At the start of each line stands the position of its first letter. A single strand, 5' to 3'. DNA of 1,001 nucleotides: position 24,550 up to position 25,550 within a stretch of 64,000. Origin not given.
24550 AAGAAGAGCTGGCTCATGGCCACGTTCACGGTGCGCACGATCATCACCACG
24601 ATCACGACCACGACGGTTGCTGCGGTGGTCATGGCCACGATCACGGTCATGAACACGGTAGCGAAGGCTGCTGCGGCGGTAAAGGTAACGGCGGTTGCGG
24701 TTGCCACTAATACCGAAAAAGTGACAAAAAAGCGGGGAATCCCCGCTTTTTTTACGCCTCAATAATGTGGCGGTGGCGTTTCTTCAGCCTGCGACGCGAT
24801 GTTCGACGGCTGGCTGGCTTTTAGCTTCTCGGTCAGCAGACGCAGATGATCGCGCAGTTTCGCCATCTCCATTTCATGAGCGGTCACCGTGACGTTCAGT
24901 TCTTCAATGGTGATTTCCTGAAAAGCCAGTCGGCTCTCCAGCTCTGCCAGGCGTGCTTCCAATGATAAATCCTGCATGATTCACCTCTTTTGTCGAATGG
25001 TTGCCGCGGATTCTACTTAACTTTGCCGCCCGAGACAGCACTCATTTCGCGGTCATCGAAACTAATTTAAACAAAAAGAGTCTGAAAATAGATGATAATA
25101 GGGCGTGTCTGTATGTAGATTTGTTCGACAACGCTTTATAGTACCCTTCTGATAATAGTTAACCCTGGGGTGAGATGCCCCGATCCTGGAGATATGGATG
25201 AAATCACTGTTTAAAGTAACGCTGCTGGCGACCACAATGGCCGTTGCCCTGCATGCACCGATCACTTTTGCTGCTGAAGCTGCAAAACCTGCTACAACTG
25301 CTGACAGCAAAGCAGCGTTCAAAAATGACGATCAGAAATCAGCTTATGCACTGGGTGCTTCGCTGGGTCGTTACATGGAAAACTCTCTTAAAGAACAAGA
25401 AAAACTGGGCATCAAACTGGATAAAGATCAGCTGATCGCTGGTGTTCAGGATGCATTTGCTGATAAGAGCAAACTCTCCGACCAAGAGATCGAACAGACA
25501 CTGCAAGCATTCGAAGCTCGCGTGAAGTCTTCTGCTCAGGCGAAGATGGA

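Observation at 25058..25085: Candidate sigma-E promoter upstream of fkpA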

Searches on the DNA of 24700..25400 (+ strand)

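Call 5: search_dna_similar(query=window:24700-25300:+, collection=ecoli_genomes, mode=near, max_rows=8)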
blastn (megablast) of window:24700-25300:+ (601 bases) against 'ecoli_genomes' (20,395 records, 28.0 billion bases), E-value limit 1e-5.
Records with a match: 5425; places in all: 5427; records where one place covers at least 80% of the query: 5423.
Genomes with a match: 5425 of 5426; with a place that covers at least 80% of the query: 5423. Places per genome that has any: lowest 1, median 1, highest 2. On chromosomes: 5426 places; on plasmids: 1.
Best place of each record, by identity: >=99% 3784; 95-99% 1640; 90-95% 1.
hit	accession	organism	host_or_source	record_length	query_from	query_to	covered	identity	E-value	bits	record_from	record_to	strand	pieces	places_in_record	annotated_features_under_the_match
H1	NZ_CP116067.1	Escherichia coli strain DETEC-S792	ICU staff rectal swab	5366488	1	601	100%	99.8%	0e+0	1105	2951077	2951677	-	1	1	slyX: protein SlyX | fkpA: FKBP-type peptidyl-prolyl cis-trans isomerase | slyD: peptidylprolyl isomerase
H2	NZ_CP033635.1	Escherichia coli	chicken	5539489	1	601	100%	99.7%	0e+0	1099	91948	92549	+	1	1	slyX: protein SlyX | fkpA: FKBP-type peptidyl-prolyl cis-trans isomerase | slyD: peptidylprolyl isomerase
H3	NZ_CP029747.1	Escherichia coli strain 2016C-3878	Homo sapiens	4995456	1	601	100%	99.7%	0e+0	1099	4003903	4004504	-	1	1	slyX: protein SlyX | fkpA: FKBP-type peptidyl-prolyl cis-trans isomerase | slyD: peptidylprolyl isomerase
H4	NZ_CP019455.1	Escherichia coli strain FHI_NMBU_03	Homo sapiens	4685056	1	601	100%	99.7%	0e+0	1099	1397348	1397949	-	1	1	slyX: protein SlyX | fkpA: FKBP-type peptidyl-prolyl cis-trans isomerase | slyD: peptidylprolyl isomerase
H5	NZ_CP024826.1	Escherichia coli strain CREC-544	Homo sapiens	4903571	1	601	100%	99.7%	0e+0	1099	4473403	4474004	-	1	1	slyX: protein SlyX | fkpA: FKBP-type peptidyl-prolyl cis-trans isomerase | slyD: peptidylprolyl isomerase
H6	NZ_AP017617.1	Escherichia coli strain MRY15-117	Bos taurus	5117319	1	601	100%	99.7%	0e+0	1099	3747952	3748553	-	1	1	slyX: protein SlyX | fkpA: FKBP-type peptidyl-prolyl cis-trans isomerase | slyD: peptidylprolyl isomerase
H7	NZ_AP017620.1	Escherichia coli strain MRY15-131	Bos taurus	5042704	1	601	100%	99.7%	0e+0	1099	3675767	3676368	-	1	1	slyX: protein SlyX | fkpA: FKBP-type peptidyl-prolyl cis-trans isomerase | slyD: peptidylprolyl isomerase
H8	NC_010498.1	Escherichia coli SMS-3-5 strain SMS-3-5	-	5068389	1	601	100%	99.7%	0e+0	1099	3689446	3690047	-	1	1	slyX: protein SlyX | fkpA: FKBP-type peptidyl-prolyl cis-trans isomerase | slyD: peptidylprolyl isomerase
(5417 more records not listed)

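Call 33: search_rna_families(source=window, start=24700, end=25400, threshold=evalue, max_evalue=1)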
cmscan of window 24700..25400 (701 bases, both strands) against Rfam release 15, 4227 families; matches with E-value up to 1: 2.
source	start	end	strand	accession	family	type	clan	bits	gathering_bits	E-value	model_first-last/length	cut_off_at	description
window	24700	24753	+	RF02057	STnc40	Gene; sRNA;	-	26.8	45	0.021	15-70/70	5'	Salmonella enterica sRNA STnc40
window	24726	24790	-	RF02241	Xoo2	Gene; sRNA;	-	20.3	45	0.18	1-78/78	no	Xanthomonadaceae sRNA Xoo2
